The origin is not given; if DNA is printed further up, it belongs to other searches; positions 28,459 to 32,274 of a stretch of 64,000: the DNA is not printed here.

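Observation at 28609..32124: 1171-aa secreted repeat/TPR protein translationally coupled to motB: candidate novel periplasmic motor scaffold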

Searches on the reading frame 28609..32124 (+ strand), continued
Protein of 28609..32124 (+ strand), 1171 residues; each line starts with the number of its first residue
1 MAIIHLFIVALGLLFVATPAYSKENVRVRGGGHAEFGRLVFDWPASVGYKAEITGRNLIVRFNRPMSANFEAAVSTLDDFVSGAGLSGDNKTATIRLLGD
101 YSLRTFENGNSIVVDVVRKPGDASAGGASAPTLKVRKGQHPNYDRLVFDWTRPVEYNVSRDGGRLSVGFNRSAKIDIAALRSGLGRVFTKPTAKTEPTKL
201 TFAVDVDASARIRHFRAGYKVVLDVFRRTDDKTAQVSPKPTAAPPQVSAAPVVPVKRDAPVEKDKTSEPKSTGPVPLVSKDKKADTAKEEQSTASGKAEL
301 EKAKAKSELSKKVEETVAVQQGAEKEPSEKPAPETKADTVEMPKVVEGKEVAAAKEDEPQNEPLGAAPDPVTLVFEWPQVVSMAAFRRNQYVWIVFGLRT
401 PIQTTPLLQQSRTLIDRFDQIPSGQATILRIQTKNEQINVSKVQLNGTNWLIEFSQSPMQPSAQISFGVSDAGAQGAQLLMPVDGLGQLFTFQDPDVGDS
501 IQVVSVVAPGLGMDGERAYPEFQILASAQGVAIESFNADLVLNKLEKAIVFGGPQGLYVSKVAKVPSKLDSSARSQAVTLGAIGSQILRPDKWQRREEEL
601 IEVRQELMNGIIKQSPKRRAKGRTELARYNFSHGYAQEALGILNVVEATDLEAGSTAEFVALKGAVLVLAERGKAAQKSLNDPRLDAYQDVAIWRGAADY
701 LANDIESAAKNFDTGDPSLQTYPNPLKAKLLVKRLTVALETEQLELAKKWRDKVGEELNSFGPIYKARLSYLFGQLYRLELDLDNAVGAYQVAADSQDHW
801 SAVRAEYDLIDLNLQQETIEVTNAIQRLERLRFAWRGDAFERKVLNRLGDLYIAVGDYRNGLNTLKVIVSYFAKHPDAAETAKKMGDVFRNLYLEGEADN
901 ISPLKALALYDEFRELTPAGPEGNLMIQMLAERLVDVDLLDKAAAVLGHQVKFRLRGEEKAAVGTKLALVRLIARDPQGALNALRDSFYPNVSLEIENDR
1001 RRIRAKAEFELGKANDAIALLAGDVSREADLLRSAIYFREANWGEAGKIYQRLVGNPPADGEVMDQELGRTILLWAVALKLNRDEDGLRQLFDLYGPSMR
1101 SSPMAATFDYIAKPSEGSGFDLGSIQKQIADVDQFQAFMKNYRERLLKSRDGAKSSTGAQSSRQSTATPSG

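Call 60: list_cluster_members(proteins=[P0145, P0135, P0102, P0105, P0110, P0113, P0116, P0049, P0008, P0070])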
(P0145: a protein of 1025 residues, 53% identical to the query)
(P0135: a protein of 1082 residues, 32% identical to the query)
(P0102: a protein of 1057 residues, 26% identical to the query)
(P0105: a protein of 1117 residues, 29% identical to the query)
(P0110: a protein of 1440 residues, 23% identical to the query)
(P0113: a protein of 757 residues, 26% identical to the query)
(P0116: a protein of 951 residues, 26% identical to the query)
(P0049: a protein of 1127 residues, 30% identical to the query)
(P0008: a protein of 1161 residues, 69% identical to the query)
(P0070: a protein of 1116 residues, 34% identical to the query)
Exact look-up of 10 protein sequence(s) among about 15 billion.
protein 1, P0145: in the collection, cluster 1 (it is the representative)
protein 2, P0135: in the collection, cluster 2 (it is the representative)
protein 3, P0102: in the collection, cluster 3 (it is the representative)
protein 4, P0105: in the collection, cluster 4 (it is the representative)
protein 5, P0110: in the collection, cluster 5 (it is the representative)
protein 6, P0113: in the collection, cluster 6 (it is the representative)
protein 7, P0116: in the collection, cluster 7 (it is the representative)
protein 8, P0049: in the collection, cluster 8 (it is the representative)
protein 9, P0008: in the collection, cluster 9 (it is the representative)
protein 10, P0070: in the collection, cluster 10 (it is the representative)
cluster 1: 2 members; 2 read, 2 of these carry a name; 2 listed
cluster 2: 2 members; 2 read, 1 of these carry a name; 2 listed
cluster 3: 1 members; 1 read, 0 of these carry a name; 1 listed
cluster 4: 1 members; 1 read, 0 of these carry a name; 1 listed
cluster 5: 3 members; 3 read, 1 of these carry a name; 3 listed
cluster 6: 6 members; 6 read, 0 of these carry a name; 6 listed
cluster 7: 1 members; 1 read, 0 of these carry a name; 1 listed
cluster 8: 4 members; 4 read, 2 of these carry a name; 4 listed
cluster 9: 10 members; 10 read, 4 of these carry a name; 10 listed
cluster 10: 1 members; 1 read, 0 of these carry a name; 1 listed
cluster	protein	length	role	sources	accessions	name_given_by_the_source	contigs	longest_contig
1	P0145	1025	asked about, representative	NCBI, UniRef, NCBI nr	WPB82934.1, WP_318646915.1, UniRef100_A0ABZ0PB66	hypothetical protein [Sediminicoccus rosea] | Tetratricopeptide repeat-containing protein n=1 Tax=Sediminicoccus rosea TaxID=1225128 ...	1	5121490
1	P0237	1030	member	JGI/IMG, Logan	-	hypothetical protein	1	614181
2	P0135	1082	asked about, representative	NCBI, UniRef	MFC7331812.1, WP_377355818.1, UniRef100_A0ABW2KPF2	tetratricopeptide repeat protein [Rhodocista pekingensis] | Tetratricopeptide repeat protein n=1 Tax=Rhodocista pekingensis TaxID=201185 ...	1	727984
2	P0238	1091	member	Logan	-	-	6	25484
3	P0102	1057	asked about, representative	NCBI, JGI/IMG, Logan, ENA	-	-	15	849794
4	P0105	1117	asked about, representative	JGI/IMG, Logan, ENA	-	-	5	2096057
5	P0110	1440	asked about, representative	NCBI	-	-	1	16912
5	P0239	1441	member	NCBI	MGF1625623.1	MAG: hypothetical protein ACFCVH_12130 [Alphaproteobacteria bacterium]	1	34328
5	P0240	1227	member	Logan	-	-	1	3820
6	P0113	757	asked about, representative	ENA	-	-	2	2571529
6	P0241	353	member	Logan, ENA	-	-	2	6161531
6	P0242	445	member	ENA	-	-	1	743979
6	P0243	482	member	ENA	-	-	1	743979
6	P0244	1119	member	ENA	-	-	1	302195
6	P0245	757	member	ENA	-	-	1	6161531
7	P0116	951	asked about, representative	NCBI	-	-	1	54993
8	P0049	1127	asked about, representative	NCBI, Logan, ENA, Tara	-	strand:- start:27767 stop:31150 length:3384 start_codon:yes stop_codon:yes ...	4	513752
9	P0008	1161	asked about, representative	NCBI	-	-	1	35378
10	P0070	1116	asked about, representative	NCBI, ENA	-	-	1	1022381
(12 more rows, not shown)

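Call 64: list_cluster_members(proteins=[P0133, P0062, P0032, P0047, P0092, P0121])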
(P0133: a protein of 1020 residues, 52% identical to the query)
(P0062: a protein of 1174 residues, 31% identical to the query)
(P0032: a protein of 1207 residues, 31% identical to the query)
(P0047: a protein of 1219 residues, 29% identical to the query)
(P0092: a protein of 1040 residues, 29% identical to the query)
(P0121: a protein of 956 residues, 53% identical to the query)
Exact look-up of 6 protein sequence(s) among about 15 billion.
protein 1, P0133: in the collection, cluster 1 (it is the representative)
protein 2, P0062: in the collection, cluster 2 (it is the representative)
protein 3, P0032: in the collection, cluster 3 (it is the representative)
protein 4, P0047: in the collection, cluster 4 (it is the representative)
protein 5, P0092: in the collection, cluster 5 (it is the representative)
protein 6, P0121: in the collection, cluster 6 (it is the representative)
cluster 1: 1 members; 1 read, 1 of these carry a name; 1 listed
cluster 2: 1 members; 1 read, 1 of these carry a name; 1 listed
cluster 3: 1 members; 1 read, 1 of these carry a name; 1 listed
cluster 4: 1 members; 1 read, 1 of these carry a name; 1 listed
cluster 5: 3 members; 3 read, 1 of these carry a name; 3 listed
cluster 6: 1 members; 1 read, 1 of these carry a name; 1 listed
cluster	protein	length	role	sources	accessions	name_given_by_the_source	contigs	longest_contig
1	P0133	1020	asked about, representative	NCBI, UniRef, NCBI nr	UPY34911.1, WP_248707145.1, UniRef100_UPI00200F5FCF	hypothetical protein [Sediminicoccus sp. KRV36] | hypothetical protein n=1 Tax=Sediminicoccus sp. KRV36 TaxID=3133721 RepID=UPI00200F5FCF | hypothetical protein [Sediminicoccus rosea]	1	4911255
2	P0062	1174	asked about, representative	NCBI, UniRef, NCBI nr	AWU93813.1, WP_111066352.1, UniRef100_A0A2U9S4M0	tetratricopeptide repeat protein [Azospirillum ramasamyi] | Tetratricopeptide repeat protein n=1 Tax=Azospirillum ramasamyi TaxID=682998 ...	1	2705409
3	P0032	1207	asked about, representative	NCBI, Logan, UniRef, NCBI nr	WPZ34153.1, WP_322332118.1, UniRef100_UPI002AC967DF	tetratricopeptide repeat protein [Thalassobaculum sp. OXR-137] | tetratricopeptide repeat protein n=1 Tax=Thalassobaculum sp. OXR-137 TaxID=3100173 ...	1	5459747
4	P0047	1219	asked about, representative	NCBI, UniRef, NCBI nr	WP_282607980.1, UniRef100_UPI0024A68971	lipopolysaccharide assembly protein LapB [Pelagibius sp. Alg239-R121] | tetratricopeptide repeat protein n=1 Tax=Pelagibius sp. Alg239-R121 TaxID=2993448 ... | hypothetical protein [Pelagibius sp. Alg239-R121]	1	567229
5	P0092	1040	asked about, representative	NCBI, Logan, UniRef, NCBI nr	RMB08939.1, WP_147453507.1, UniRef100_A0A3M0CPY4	tetratricopeptide repeat protein [Eilatimonas milleporae] | Tetratricopeptide repeat protein n=1 Tax=Eilatimonas milleporae TaxID=911205 ... | hypothetical protein [Eilatimonas milleporae]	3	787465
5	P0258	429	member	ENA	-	-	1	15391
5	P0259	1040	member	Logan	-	-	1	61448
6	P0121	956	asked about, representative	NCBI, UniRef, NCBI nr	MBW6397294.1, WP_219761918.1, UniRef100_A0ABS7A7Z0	hypothetical protein KPL78_05500 [Roseomonas sp. HJA6] | Tetratricopeptide repeat protein n=1 Tax=Roseomonas alba TaxID=2846776 ... | hypothetical protein [Neoroseomonas alba]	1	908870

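Call 75: get_annotated_region(hit=H2, flank=8000)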
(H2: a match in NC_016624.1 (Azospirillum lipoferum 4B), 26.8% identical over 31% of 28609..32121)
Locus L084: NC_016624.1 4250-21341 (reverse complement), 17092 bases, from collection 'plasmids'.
description: Azospirillum lipoferum 4B plasmid AZO_p5, complete sequence
organism: Azospirillum lipoferum 4B (NCBI taxid 862719)
taxonomy: Bacteria; Pseudomonadota; Alphaproteobacteria; Rhodospirillales; Azospirillaceae; Azospirillum; Azospirillum lipoferum; Azospirillum lipoferum 4B
host: -; source: -; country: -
typing (MOB-suite, as given by PLSDB): mobilizable; relaxase MOBP
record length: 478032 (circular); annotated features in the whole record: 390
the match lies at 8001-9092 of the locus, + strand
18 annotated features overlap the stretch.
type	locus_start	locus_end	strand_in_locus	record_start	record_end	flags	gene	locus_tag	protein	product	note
CDS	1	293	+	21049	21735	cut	-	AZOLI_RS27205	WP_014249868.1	DUF6468 domain-containing protein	-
CDS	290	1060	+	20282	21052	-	-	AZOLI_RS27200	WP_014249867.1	hypothetical protein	-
CDS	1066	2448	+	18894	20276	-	-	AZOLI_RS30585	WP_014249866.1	flagellar hook-length control protein FliK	-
CDS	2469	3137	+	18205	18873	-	-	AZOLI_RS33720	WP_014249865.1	flagellar hook assembly protein FlgD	-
CDS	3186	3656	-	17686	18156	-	-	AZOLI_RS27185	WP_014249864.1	hypothetical protein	-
CDS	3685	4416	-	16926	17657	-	flgH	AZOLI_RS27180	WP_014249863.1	flagellar basal body L-ring protein FlgH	GO:0071973 - bacterial-type flagellum-dependent cell motility [Evidence IEA]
CDS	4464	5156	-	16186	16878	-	flgA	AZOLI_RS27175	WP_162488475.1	flagellar basal body P-ring formation chaperone FlgA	GO:0001539 - cilium or flagellum-dependent cell motility [Evidence IEA]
CDS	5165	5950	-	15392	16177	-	flgG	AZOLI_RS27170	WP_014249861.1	flagellar basal-body rod protein FlgG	GO:0071973 - bacterial-type flagellum-dependent cell motility [Evidence IEA]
CDS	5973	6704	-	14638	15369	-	flgF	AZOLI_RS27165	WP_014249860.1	flagellar basal-body rod protein FlgF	GO:0001539 - cilium or flagellum-dependent cell motility [Evidence IEA]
CDS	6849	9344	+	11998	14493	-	-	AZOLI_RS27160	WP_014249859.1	hypothetical protein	-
CDS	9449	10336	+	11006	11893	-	motA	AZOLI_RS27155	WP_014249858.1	flagellar motor stator protein MotA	-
CDS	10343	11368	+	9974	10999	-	-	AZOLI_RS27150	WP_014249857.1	flagellar motor protein MotB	-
CDS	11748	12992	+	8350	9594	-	-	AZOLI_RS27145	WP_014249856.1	flagellar hook protein FlgE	GO:0071973 - bacterial-type flagellum-dependent cell motility [Evidence IEA]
CDS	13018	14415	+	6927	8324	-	flgK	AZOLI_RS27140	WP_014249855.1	flagellar hook-associated protein FlgK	GO:0001539 - cilium or flagellum-dependent cell motility [Evidence IEA]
CDS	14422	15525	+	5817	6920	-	-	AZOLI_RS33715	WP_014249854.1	flagellin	GO:0071973 - bacterial-type flagellum-dependent cell motility [Evidence IEA]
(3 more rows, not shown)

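Call 77: find_homologous_proteins(query=L084:6849-9341:+, max_evalue=0.001)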
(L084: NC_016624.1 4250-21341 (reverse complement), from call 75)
Query L084:6849-9341:+ (831 aa): 99 proteins with E <= 0.001 among 8000 candidates.
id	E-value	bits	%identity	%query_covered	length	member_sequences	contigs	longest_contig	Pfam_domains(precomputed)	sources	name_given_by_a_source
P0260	0.0e+0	1759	100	100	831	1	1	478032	-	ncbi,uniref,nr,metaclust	ncbi:hypothetical protein [Azospirillum lipoferum]|uniref:Tetratricopeptide repeat protein n=1 Tax=A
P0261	0.0e+0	1575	91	100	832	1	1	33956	-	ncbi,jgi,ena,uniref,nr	ncbi:hypothetical protein [Azospirillum sp.]|uniref:hypothetical protein n=1 Tax=Azospirillum sp. Ta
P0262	0.0e+0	1536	89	100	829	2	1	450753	-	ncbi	ncbi:hypothetical protein [Azospirillum largimobile]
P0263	0.0e+0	1535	90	100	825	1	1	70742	-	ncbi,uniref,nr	ncbi:hypothetical protein FZ983_30870 [Azospirillum sp. B21]|uniref:hypothetical protein n=1 Tax=Azo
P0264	0.0e+0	1520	90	99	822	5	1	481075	-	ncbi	ncbi:hypothetical protein [Azospirillum largimobile]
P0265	0.0e+0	1482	85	100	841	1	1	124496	-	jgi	jgi:hypothetical protein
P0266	0.0e+0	1479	88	100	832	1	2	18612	-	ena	-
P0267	0.0e+0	1468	87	100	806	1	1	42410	-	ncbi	ncbi:MAG: hypothetical protein ACLGJC_13035 [Alphaproteobacteria bacterium]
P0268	0.0e+0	1441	87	100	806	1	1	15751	-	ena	-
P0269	0.0e+0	1440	84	100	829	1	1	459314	-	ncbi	ncbi:hypothetical protein [Azospirillum palustre]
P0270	0.0e+0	1439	85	100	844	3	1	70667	-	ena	-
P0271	0.0e+0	1437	86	100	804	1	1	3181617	-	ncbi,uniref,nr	ncbi:hypothetical protein A6A40_12775 [Azospirillum humicireducens]|uniref:Tetratricopeptide repeat 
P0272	0.0e+0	1433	84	100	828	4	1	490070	-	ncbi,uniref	ncbi:hypothetical protein ABNQ38_12450 [Azospirillum sp. A29]|uniref:hypothetical protein n=1 Tax=Az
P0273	0.0e+0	1423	85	100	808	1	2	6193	-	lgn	-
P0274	0.0e+0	1420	86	100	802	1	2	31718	-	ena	-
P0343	7.8e-160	552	50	68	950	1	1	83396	PF07719.24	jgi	jgi:cellulose synthase operon protein C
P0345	1.3e-13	69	26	54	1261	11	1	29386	-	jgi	jgi:hypothetical protein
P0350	8.3e-10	56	25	57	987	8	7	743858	PF14559.13,PF13424.13,PF07719.24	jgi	jgi:tetratricopeptide (TPR) repeat protein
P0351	2.1e-9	55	27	56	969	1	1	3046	-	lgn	-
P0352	7.7e-8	49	27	41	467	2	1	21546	PF13424.13,PF13176.13,PF13428.13,PF07719.24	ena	-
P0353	9.0e-8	49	26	61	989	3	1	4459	PF14559.13,PF13176.13,PF13428.13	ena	-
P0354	1.0e-7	49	25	57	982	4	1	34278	PF12895.14,PF07719.24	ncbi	-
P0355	3.3e-7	47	26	58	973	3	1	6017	PF00515.35,PF13424.13,PF13176.13,PF13428.13,PF07719.24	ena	-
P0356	3.8e-6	44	25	52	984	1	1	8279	PF14559.13,PF13424.13,PF13176.13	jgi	jgi:tetratricopeptide (TPR) repeat protein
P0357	1.3e-5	42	31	42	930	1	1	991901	-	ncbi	-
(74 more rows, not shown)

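Call 78: list_cluster_members(proteins=[P0352, P0357, P0350, P0354, P0353, P0355, P0356, P0351, P0345, P0343])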
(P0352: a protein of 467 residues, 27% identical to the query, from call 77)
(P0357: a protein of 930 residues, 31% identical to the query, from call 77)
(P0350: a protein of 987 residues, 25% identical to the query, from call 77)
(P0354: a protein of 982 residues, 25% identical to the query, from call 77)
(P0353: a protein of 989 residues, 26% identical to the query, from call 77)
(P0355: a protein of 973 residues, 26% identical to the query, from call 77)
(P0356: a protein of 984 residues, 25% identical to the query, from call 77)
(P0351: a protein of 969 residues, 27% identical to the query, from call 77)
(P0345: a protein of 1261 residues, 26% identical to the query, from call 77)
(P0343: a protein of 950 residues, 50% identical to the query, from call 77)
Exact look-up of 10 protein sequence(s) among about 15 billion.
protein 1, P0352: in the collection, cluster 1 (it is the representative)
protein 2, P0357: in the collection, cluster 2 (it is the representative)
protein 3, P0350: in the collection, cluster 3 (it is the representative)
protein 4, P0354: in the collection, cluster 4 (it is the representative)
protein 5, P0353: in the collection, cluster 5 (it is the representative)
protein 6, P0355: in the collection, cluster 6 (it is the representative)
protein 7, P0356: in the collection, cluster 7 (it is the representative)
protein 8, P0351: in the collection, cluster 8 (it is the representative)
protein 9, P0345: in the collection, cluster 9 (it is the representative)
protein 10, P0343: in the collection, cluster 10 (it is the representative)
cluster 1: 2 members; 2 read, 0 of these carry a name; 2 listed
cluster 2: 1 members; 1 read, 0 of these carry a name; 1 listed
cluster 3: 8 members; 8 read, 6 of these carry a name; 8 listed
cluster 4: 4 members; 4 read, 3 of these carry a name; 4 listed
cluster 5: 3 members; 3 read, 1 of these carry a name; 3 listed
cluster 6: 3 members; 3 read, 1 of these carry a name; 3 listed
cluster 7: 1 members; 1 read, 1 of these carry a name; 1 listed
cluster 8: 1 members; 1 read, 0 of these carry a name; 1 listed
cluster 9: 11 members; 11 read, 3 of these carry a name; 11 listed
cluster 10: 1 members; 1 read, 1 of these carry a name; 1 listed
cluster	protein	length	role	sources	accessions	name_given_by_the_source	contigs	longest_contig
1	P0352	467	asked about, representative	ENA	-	-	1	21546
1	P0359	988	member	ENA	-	-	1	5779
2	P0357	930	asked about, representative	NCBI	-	-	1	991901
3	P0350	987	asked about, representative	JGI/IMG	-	tetratricopeptide (TPR) repeat protein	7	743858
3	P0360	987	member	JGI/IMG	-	tetratricopeptide (TPR) repeat protein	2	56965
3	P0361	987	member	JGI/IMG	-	tetratricopeptide (TPR) repeat protein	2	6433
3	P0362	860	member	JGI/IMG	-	tetratricopeptide (TPR) repeat protein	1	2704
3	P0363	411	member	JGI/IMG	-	tetratricopeptide (TPR) repeat protein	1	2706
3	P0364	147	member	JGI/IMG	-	hypothetical protein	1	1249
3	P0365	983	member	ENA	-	-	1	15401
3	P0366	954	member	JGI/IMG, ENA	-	-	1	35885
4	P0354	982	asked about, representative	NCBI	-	-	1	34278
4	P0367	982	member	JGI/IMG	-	tetratricopeptide (TPR) repeat protein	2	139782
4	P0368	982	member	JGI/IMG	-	tetratricopeptide (TPR) repeat protein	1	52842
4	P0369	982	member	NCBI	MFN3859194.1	MAG: tetratricopeptide repeat protein [Caulobacter sp.]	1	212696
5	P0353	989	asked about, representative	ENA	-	-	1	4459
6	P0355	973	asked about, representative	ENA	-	-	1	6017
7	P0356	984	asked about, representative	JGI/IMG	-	tetratricopeptide (TPR) repeat protein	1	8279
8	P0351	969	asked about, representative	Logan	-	-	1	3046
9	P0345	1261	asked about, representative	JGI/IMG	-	hypothetical protein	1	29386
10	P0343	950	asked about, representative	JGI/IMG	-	cellulose synthase operon protein C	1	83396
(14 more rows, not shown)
